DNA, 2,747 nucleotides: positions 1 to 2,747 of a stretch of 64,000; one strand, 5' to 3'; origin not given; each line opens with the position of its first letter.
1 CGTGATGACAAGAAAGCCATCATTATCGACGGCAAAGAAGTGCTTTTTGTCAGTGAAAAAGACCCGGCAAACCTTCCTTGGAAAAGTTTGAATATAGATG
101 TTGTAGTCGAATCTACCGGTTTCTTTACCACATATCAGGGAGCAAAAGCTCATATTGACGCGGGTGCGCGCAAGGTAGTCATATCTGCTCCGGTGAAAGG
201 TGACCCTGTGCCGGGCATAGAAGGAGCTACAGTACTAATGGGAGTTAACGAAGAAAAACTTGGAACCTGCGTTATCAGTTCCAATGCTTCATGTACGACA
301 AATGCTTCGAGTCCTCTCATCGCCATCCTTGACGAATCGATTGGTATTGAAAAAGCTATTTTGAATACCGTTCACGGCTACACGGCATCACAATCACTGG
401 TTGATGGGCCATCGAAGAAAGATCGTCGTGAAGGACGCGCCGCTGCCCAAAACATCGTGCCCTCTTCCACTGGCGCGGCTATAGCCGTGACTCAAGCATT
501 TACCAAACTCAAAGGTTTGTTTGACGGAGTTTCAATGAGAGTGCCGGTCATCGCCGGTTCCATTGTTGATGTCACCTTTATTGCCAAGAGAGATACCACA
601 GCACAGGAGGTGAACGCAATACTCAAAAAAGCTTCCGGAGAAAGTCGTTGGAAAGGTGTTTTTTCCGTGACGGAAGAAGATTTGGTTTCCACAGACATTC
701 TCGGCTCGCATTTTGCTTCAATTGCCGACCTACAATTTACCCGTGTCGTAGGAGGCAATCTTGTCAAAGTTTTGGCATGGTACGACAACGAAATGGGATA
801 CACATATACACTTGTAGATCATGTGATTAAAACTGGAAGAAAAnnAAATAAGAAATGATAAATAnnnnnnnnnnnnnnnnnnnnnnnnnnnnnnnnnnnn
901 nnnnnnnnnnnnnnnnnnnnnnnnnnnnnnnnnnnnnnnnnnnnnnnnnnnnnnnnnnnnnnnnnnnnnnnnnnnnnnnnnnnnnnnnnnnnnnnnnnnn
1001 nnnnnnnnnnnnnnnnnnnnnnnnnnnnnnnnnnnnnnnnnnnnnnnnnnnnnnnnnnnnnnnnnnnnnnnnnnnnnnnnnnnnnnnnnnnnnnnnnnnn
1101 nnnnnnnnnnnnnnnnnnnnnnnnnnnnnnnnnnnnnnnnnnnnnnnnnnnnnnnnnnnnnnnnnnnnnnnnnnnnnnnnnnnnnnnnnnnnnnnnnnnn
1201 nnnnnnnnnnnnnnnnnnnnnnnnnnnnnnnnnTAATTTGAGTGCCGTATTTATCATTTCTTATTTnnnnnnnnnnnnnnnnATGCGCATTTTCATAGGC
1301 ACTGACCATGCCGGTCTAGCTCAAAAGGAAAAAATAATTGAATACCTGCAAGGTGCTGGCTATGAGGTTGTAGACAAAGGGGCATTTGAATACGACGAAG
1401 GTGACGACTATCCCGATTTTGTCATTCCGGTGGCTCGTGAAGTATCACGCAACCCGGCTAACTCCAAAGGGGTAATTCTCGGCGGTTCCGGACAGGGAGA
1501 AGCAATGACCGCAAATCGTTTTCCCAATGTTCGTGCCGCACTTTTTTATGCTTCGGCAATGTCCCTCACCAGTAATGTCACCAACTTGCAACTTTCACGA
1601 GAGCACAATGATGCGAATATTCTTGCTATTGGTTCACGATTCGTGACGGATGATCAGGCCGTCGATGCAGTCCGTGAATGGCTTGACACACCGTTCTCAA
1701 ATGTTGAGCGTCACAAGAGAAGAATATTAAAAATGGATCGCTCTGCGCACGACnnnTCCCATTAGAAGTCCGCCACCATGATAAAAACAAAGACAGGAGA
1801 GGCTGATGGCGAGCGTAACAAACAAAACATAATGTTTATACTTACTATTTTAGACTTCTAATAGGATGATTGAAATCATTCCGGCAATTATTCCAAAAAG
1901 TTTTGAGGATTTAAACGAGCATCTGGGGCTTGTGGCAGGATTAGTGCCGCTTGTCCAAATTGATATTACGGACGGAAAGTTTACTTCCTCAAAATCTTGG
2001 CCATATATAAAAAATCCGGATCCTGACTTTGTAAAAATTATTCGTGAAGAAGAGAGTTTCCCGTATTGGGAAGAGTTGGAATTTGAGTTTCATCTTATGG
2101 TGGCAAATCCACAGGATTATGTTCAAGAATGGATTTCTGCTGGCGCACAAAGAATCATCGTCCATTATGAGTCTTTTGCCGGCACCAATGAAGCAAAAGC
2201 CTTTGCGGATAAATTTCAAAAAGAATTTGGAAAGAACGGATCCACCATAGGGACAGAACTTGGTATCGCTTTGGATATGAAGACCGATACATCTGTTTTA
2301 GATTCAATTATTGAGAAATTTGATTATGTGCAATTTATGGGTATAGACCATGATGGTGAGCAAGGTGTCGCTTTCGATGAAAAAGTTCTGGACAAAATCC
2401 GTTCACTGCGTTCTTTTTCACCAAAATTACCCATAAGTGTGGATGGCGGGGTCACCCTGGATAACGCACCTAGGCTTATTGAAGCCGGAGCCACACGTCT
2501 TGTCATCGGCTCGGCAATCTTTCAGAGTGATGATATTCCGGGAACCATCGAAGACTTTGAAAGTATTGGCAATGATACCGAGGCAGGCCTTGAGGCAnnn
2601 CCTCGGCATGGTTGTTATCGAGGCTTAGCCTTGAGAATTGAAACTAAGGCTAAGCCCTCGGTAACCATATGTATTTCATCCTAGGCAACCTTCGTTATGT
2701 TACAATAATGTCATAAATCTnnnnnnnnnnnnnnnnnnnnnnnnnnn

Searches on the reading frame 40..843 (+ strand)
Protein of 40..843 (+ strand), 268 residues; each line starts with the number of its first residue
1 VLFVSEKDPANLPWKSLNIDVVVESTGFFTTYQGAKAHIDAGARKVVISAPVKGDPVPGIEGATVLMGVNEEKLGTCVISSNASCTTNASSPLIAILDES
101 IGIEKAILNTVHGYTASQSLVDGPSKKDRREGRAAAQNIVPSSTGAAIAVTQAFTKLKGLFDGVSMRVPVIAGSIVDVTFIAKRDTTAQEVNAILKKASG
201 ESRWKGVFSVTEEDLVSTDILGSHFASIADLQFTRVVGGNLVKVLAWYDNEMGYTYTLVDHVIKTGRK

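Call 6: search_protein_families(library=pfam, proteins=[window:40-843:+])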
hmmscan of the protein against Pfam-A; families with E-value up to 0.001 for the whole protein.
window:40-843:+ (268 aa): 2 families
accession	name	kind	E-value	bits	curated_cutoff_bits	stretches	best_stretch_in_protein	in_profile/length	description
PF02800.25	Gp_dh_C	-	9.2e-51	172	24.4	1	92-248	3-158/158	Glyceraldehyde 3-phosphate dehydrogenase, C-terminal domain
PF00044.30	Gp_dh_N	-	1.4e-08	35.4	31.7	1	3-31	72-100/101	Glyceraldehyde 3-phosphate dehydrogenase, NAD binding domain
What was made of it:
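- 1..846 (+): 3' part of gap (glyceraldehyde-3-phosphate dehydrogenase). Its stop codon TAA is at 844-846. This is the upstream host gene. Pfam Gp_dh_C E 9e-51 (call 6).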

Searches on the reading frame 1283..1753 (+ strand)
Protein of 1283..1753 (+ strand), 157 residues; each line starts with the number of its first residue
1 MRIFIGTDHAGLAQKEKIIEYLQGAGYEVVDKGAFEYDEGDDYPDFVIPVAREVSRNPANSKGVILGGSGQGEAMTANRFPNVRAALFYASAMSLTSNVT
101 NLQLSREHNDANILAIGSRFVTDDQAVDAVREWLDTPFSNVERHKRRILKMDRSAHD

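Call 6: search_protein_families(library=pfam, proteins=[window:1283-1753:+])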
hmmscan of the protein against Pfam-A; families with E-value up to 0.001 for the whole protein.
window:1283-1753:+ (157 aa): 1 family
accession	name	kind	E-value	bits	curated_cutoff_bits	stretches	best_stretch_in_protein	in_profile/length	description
PF02502.23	LacAB_rpiB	-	8.5e-40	136.4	24.7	1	3-150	1-137/138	Ribose/Galactose Isomerase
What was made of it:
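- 1283..1756 (+): rpiB (ribose-5-phosphate isomerase B), the downstream host gene, followed by rpe and tkt. Pfam LacAB_rpiB E 8.5e-40 (call 6).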

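Call 17: find_related_loci(query=window:1283-1753:+, collection=genome_contigs, flank=6000)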
Query window:1283-1753:+ (157 aa) in genome_contigs; peptide patterns used: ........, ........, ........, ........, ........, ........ (x = any residue, [..] = any of these).
600 stretches matched a pattern (row limit reached: there are more); 572 encode a relative of the query (tblastn E <= 1e-3); the best 80 are kept; 80 distinct loci.
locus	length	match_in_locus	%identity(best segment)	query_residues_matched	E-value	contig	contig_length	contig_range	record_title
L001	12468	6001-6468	78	1-157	5e-82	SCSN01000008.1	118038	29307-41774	MAG: Patescibacteria group bacterium isolate FW215_bin.14 FW215_bin.14-53749, whole genome shotgun sequence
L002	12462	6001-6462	73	1-154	4e-77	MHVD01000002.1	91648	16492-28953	MAG: Candidatus Zambryskibacteria bacterium RIFCSPHIGHO2_01_FULL_43_25 rifcsphigho2_01_scaffold_1308, whole genome shotg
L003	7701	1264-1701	55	2-153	2e-54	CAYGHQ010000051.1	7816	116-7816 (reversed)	MAG TPA_asm: uncultured Candidatus Saccharibacteria bacterium isolate ERP113451_co1_204 genome assembly, contig: NODE_12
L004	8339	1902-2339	55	1-152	9e-54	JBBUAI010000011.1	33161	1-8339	MAG: Patescibacteria group bacterium isolate H51-bin080_1 H51_bin080_1_000000000011, whole genome shotgun sequence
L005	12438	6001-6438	58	3-152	2e-53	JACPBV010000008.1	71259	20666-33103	MAG: Candidatus Woesearchaeota archaeon isolate NC_groundwater_266_Ag_S-0.2um_46_18 S5_GD2017_2_S2_scaffold_319, whole g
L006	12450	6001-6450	54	1-157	8e-52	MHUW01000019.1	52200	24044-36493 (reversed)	MAG: Candidatus Yonathbacteria bacterium RIFCSPLOWO2_01_FULL_47_33b rifcsplowo2_01_scaffold_5153, whole genome shotgun s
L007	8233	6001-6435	54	1-152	2e-51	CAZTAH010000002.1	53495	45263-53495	MAG TPA_asm: uncultured Candidatus Saccharibacteria bacterium isolate binchicken_co157_198 genome assembly, contig: NODE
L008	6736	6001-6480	51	1-157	1e-51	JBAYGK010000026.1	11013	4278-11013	MAG: Candidatus Paceibacterota bacterium isolate SO_2016_GW1_123 scaffold10763_OW334_2016, whole genome shotgun sequence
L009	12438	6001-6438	52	1-152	1e-51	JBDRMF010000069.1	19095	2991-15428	MAG: Patescibacteria group bacterium isolate MEGAHIT-group-1.819 k141_1508020, whole genome shotgun sequence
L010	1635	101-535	54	1-152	4e-52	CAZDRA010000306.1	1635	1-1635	MAG TPA_asm: uncultured Roseivirgaceae bacterium isolate SRP128015_co3_50 genome assembly, contig: NODE_144715_length_16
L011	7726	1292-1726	51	1-152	5e-50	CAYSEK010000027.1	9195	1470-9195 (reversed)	MAG TPA_asm: uncultured Candidatus Saccharibacteria bacterium isolate SRP128015_co3_135 genome assembly, contig: NODE_92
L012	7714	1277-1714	50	1-151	2e-49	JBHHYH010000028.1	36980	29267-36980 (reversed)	MAG: Candidatus Scalinduaceae bacterium isolate Maj_2_bin.64 NODE_392_length_36980_cov_29.690399, whole genome shotgun s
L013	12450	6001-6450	54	1-152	1e-48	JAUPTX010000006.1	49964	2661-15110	MAG: Patescibacteria group bacterium isolate erpe_2018_sw_6hr_WHONDRS-SW48-000087_A_bin.16 scaffold_96, whole genome sho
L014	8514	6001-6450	50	1-157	1e-48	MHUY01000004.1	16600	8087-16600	MAG: Candidatus Yonathbacteria bacterium RIFOXYC2_FULL_47_9 rifoxyc2_full_scaffold_1269, whole genome shotgun sequence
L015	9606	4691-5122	55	3-154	2e-48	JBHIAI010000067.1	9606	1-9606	MAG: Fidelibacterota bacterium isolate K_2_bin.9 NODE_4101_length_9606_cov_4.835410, whole genome shotgun sequence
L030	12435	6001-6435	50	1-151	8e-45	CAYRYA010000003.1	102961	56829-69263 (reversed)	MAG TPA_asm: uncultured Candidatus Saccharibacteria bacterium isolate SRP286056_co1_77 genome assembly, contig: NODE_145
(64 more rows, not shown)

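Call 35: search_protein_families(library=pfam, proteins=[L001:5638-5937:+, L030:5621-5971:+], max_evalue=0.01)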
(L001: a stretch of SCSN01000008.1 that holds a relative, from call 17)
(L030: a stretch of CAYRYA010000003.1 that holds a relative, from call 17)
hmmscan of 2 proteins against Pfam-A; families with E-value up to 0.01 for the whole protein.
L001:5638-5937:+ (100 aa): 0 families

L030:5621-5971:+ (117 aa): 2 families
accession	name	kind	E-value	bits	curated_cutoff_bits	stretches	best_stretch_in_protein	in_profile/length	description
PF05635.17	23S_rRNA_IVP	-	1.2e-38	132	33.8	1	6-109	1-104/106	23S rRNA-intervening sequence protein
PF22296.2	bAvd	-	1.3e-05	26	40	1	8-114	1-105/107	bAvd-like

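Call 49: find_homologous_proteins(query=window:1283-1753:+, max_evalue=1e-40)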
Query window:1283-1753:+ (157 aa): 2883 proteins with E <= 1e-40 among 8000 candidates; the best 120 are listed.
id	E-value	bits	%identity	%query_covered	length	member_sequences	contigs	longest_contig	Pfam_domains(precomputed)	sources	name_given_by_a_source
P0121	1.9e-92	325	92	100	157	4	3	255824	PF02502.24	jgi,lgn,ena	jgi:ribose 5-phosphate isomerase B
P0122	2.9e-77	276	79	100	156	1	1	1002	PF02502.24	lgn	-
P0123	1.2e-76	273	79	100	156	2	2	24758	PF02502.24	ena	-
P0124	4.8e-76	272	79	98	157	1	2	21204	PF02502.24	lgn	-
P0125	1.2e-75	270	78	98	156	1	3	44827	PF02502.24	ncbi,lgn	-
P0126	1.6e-75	270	78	100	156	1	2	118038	PF02502.24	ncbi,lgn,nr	ncbi:RpiB/LacA/LacB family sugar-phosphate isomerase [Patescibacteria group bacterium]|nr:MAG: RpiB/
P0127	5.0e-75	268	79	97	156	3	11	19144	PF02502.24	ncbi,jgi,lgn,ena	jgi:ribose 5-phosphate isomerase B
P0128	5.2e-75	268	78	100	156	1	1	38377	PF02502.24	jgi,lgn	-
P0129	1.4e-74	267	79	97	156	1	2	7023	PF02502.24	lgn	-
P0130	1.5e-74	267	76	100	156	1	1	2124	PF02502.24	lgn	-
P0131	2.2e-74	266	76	100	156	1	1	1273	PF02502.24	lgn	-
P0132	2.6e-74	266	78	99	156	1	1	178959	PF02502.24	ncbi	-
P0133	2.6e-74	266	78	97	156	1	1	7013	PF02502.24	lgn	-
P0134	2.6e-74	266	78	100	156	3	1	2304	PF02502.24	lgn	-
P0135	4.0e-74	265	75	100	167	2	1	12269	PF02502.24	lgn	-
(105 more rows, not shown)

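Call 50: find_encoding_contigs(protein=P0121, flank=3000, max_places=10)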
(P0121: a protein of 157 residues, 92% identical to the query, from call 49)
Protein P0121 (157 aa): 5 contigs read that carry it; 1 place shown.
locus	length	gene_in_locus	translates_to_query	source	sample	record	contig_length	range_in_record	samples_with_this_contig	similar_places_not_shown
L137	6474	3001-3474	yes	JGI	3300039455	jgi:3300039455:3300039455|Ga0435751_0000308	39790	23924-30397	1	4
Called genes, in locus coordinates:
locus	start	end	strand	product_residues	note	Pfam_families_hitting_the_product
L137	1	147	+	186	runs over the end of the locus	PF00730:HhH-GPD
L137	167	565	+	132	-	PF01641:SelR, PF24046:At4g08330 (faint)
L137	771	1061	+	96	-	PF00076:RRM_1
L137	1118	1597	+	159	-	PF02643:DUF192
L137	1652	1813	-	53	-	-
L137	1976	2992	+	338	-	PF00044:Gp_dh_N, PF02800:Gp_dh_C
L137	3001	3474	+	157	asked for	PF02502:LacAB_rpiB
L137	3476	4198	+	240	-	PF00834:Ribul_P_3_epim, PF00977:His_biosynth (faint)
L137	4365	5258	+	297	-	PF13292:DXP_synthase_N (weak), PF00456:Transketolase_N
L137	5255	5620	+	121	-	PF12643:MazG-like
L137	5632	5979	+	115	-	PF02675:AdoMet_dc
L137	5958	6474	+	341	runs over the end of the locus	PF02779:Transket_pyr, PF22613:Transketolase_C_1 (weak), PF02780:Transketolase_C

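Call 51: find_encoding_contigs(protein=P0127, flank=3000, max_places=10)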
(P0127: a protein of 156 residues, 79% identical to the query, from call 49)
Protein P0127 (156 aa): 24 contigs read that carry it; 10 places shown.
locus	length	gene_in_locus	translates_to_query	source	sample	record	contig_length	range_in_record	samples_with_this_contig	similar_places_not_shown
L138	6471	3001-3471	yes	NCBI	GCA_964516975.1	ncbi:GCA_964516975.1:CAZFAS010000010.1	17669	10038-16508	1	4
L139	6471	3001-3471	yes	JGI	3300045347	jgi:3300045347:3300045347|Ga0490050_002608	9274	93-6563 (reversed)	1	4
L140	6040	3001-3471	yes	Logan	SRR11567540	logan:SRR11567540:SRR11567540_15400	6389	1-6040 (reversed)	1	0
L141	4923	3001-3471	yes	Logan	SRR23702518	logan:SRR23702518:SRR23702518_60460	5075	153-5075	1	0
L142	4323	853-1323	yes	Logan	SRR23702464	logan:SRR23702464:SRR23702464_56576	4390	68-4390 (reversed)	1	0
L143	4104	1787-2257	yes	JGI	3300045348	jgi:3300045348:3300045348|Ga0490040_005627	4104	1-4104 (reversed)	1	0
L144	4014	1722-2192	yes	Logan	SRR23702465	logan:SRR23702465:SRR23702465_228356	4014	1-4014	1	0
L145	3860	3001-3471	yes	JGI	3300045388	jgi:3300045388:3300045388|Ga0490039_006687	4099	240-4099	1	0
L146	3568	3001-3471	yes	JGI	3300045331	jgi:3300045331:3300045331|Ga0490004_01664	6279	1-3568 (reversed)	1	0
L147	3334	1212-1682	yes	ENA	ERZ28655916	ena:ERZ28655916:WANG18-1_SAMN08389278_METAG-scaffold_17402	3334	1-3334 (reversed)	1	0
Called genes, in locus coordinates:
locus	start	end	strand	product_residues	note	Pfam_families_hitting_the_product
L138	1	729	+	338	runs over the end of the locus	PF00268:Ribonuc_red_sm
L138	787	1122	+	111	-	-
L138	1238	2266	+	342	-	PF00044:Gp_dh_N, PF02800:Gp_dh_C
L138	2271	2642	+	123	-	-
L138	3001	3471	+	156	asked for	PF02502:LacAB_rpiB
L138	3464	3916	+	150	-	-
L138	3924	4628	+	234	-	PF00834:Ribul_P_3_epim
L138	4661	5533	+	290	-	PF13292:DXP_synthase_N, PF00456:Transketolase_N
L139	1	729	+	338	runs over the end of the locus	PF00268:Ribonuc_red_sm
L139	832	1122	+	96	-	-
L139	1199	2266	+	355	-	PF00044:Gp_dh_N, PF02800:Gp_dh_C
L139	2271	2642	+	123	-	-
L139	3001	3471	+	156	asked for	PF02502:LacAB_rpiB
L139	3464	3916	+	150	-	-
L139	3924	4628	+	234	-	PF00834:Ribul_P_3_epim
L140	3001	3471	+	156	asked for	PF02502:LacAB_rpiB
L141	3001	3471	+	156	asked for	PF02502:LacAB_rpiB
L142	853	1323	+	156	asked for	PF02502:LacAB_rpiB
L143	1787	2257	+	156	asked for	PF02502:LacAB_rpiB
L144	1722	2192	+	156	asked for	PF02502:LacAB_rpiB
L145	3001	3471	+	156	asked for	PF02502:LacAB_rpiB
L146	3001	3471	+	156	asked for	PF02502:LacAB_rpiB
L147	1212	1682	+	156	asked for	PF02502:LacAB_rpiB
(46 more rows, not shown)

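Call 58: search_protein_families(library=pfam, proteins=[L138:2271-2639:+], max_evalue=1)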
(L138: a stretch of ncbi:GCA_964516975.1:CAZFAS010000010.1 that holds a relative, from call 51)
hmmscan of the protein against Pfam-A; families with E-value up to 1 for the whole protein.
L138:2271-2639:+ (123 aa): 1 family
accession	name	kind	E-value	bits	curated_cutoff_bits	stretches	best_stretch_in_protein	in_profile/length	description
PF12650.12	DUF3784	-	0.29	11.8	28.1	1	9-60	33-88/94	Domain of unknown function (DUF3784)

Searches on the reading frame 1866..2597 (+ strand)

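Call 6: search_protein_families(library=pfam, proteins=[window:1866-2597:+])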
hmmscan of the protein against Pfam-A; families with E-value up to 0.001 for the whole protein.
window:1866-2597:+ (244 aa): 2 families
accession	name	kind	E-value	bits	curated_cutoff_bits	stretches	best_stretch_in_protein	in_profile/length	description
PF00834.25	Ribul_P_3_epim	-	1.7e-28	99.9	21.1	1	4-219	2-198/198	Ribulose-phosphate 3 epimerase family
PF00977.27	His_biosynth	-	0.00014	21.8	23.6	0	187-224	73-111/228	Histidine biosynthesis protein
